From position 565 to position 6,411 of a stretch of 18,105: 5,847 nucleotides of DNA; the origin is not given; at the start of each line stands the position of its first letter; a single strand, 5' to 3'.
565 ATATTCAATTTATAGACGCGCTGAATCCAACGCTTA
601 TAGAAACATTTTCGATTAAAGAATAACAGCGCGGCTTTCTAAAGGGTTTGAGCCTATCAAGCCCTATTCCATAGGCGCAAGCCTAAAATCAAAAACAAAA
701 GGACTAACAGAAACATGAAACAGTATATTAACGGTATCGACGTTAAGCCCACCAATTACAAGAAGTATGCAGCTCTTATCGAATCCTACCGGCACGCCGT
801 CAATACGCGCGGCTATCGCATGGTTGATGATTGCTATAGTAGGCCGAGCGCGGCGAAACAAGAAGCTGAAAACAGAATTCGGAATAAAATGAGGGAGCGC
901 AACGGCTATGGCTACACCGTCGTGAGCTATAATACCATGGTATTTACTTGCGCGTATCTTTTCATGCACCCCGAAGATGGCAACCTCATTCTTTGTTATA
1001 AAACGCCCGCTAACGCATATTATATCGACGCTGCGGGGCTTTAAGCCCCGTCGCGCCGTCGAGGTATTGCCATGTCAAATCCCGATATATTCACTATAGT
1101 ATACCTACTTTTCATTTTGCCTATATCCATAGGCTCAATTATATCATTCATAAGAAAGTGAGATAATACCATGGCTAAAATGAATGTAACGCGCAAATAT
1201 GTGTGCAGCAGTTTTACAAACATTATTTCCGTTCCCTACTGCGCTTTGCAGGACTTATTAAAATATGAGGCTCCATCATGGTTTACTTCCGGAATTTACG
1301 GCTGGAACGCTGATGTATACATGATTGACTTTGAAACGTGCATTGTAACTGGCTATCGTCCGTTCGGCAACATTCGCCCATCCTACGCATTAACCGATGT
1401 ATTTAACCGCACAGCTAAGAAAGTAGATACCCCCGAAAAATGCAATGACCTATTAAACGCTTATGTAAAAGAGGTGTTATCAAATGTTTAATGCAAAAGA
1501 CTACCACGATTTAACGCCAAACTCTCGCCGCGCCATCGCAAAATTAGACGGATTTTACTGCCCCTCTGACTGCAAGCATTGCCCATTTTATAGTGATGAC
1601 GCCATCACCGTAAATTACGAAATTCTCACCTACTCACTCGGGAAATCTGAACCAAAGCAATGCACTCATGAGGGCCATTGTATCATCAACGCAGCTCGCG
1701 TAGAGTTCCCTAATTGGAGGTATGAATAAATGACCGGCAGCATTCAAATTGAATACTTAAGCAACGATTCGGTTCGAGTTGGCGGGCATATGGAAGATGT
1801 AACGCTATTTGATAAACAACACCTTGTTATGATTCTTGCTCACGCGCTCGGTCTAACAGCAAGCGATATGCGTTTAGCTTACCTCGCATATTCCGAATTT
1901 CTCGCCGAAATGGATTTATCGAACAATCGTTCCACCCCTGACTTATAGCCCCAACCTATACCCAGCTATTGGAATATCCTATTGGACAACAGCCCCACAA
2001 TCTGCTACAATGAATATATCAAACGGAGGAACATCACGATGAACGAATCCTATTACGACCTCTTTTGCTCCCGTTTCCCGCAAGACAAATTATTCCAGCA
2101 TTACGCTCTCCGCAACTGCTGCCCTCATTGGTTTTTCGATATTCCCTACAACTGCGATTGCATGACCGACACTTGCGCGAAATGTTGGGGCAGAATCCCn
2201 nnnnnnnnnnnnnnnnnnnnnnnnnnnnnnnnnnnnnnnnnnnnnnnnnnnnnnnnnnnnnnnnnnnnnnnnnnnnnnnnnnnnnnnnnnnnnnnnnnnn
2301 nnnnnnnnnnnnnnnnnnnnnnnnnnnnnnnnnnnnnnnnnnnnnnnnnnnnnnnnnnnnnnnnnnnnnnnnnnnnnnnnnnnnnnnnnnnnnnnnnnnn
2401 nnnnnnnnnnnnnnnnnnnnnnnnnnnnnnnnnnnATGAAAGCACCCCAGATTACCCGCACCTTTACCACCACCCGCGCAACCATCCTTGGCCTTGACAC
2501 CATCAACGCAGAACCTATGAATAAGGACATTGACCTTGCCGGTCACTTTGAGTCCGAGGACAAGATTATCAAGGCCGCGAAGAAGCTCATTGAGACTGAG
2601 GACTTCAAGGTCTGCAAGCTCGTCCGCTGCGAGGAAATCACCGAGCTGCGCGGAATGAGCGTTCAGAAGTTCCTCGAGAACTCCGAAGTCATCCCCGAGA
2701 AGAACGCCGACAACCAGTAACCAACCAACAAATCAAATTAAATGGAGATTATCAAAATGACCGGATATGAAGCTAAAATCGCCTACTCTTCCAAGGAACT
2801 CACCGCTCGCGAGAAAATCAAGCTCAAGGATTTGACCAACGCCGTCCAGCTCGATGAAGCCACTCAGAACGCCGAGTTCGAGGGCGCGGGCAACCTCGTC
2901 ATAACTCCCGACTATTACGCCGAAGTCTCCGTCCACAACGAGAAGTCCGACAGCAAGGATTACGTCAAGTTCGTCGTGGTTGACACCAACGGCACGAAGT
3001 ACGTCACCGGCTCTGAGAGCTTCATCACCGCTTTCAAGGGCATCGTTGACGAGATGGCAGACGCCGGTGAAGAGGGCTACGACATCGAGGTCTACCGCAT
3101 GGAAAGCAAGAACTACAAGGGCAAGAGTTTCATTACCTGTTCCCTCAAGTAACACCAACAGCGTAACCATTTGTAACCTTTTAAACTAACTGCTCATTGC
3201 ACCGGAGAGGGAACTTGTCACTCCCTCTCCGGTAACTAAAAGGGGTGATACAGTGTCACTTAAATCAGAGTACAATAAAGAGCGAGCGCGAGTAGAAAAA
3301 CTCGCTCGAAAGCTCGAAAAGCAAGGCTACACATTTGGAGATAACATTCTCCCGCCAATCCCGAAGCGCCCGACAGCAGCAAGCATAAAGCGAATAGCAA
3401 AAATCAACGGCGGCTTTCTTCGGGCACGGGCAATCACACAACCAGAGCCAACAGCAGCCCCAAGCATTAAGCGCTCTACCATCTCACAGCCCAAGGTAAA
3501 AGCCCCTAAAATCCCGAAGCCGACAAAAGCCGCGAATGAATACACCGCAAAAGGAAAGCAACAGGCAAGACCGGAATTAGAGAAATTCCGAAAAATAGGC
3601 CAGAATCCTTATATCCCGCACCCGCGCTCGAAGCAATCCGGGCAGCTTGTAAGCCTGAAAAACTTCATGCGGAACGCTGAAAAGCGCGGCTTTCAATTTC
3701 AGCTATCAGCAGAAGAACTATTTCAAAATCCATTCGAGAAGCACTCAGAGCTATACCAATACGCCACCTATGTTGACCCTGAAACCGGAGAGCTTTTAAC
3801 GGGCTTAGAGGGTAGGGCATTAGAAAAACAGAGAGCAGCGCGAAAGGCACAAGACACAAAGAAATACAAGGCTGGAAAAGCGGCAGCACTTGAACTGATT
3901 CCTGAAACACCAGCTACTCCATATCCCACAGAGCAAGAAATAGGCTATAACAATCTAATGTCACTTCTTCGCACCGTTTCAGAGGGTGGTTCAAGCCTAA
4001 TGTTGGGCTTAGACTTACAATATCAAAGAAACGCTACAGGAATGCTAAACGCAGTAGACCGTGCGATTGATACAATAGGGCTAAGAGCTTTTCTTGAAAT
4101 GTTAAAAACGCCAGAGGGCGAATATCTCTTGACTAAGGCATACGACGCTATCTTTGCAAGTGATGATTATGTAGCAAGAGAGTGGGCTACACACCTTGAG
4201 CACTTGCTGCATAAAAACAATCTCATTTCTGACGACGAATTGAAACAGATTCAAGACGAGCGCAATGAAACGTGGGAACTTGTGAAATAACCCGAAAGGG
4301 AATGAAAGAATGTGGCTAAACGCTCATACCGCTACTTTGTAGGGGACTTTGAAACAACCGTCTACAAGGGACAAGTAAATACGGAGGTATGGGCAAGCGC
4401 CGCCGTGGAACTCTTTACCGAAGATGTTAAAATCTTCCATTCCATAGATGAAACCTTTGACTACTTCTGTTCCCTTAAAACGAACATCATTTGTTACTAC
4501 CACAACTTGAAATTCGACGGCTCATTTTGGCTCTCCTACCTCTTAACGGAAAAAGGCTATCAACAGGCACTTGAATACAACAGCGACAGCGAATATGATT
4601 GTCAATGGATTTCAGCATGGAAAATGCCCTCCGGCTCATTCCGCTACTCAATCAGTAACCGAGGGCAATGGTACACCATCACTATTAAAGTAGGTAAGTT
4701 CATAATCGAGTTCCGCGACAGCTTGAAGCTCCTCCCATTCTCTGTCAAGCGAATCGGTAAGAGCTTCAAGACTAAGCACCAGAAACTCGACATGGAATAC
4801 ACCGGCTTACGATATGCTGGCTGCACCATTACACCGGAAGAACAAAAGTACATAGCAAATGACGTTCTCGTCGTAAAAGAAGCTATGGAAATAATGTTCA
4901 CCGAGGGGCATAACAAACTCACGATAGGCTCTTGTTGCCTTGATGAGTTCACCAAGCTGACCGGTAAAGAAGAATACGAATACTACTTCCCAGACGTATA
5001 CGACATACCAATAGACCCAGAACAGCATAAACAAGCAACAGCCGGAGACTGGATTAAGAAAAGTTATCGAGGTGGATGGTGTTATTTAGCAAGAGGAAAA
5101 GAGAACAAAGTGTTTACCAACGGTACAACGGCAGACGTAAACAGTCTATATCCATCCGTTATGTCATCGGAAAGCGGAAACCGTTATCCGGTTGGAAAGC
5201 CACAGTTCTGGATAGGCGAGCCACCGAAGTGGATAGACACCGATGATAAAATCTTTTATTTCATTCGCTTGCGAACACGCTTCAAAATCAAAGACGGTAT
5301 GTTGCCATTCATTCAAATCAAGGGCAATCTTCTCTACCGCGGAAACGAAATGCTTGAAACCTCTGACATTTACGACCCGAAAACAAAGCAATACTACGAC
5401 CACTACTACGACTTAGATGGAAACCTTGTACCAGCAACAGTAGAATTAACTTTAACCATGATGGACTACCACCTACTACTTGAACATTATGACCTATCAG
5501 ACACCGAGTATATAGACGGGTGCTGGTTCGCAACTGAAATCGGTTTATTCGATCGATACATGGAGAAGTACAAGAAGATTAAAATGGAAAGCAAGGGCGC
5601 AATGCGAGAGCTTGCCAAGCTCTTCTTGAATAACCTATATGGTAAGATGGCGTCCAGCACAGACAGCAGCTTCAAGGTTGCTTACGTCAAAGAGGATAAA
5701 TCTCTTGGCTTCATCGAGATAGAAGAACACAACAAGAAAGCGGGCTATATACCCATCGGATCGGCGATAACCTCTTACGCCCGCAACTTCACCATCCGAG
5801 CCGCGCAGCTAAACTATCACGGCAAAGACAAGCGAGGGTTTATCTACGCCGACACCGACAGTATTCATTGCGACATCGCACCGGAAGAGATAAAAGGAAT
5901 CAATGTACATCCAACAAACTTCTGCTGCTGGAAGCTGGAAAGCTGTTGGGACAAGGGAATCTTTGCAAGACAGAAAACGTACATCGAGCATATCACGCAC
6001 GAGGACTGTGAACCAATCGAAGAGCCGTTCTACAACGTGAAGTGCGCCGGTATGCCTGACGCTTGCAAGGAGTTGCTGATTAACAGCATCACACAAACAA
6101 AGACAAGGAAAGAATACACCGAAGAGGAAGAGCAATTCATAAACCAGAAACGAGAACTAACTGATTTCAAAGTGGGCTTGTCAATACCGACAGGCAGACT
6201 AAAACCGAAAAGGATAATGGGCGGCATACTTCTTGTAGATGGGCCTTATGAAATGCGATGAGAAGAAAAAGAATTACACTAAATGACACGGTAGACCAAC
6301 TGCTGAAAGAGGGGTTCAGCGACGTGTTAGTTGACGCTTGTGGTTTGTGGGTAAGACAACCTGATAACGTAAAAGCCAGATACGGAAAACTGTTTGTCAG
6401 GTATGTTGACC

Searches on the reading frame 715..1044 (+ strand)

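Call 18: search_protein_families(library=pfam, max_evalue=0.01, proteins=[window:715-1044:+])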
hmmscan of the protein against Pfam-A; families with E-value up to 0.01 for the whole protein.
window:715-1044:+ (109 aa): 0 families

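Call 41: search_protein_families(library=phrogs, max_evalue=0.01, proteins=[window:715-1044:+])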
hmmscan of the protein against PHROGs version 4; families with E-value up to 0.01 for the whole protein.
window:715-1044:+ (109 aa): 1 family
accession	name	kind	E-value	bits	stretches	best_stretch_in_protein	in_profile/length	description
phrog_18239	-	unknown function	0.0023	19.1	1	5-91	14-101/109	-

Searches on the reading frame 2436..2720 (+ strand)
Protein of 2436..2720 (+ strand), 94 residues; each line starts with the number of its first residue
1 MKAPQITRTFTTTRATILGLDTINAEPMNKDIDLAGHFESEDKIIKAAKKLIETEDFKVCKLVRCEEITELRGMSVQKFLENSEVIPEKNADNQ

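Call 18: search_protein_families(library=pfam, max_evalue=0.01, proteins=[window:2436-2720:+])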
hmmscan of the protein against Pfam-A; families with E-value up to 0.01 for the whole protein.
window:2436-2720:+ (94 aa): 0 families

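Call 41: search_protein_families(library=phrogs, max_evalue=0.01, proteins=[window:2436-2720:+])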
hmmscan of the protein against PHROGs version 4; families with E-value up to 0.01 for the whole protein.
window:2436-2720:+ (94 aa): 1 family
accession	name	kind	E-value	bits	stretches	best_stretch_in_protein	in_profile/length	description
phrog_38260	-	unknown function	0.0013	19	1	29-84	205-260/299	-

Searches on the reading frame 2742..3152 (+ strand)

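Call 18: search_protein_families(library=pfam, max_evalue=0.01, proteins=[window:2742-3152:+])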
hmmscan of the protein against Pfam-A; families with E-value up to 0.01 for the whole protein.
window:2742-3152:+ (136 aa): 1 family
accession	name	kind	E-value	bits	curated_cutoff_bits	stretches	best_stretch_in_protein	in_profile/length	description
PF17427.7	Phi29_Phage_SSB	-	3.5e-05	24.4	25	1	58-135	47-122/123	Phage Single-stranded DNA-binding protein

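Call 64: search_protein_families(library=phrogs, max_evalue=0.001, proteins=[window:2742-3152:+])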
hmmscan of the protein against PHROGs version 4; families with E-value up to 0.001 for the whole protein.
window:2742-3152:+ (136 aa): 1 family
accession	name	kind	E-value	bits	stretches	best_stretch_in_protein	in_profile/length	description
phrog_6243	-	DNA, RNA and nucleotide metabolism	6.4e-05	23.8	1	16-135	47-162/166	single strand DNA binding protein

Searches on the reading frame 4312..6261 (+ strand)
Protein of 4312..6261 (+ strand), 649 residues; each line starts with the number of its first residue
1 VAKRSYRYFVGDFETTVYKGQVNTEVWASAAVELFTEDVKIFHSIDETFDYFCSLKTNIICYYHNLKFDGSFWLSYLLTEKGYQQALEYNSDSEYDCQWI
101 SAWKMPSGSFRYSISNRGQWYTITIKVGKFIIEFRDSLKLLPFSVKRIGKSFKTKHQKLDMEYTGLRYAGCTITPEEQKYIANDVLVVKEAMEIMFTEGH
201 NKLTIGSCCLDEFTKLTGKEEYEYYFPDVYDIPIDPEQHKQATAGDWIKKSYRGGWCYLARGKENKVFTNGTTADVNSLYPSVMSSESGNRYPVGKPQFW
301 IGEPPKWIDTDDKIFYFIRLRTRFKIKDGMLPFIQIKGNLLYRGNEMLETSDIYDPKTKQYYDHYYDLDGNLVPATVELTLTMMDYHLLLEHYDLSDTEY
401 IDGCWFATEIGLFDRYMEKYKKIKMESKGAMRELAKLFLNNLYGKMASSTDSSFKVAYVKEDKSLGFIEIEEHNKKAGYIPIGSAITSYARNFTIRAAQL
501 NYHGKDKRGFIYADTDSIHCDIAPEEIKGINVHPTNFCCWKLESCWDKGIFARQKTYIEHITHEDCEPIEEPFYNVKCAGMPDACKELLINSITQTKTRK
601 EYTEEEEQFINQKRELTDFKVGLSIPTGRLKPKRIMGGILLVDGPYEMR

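Call 7: search_protein_families(library=phrogs, proteins=[window:4312-6261:+])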
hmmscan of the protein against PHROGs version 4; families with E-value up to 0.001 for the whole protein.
window:4312-6261:+ (649 aa): 1 family
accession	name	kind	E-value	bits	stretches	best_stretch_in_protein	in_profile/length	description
phrog_1907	-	DNA, RNA and nucleotide metabolism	4.1e-130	436.3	1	3-646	11-600/629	DNA polymerase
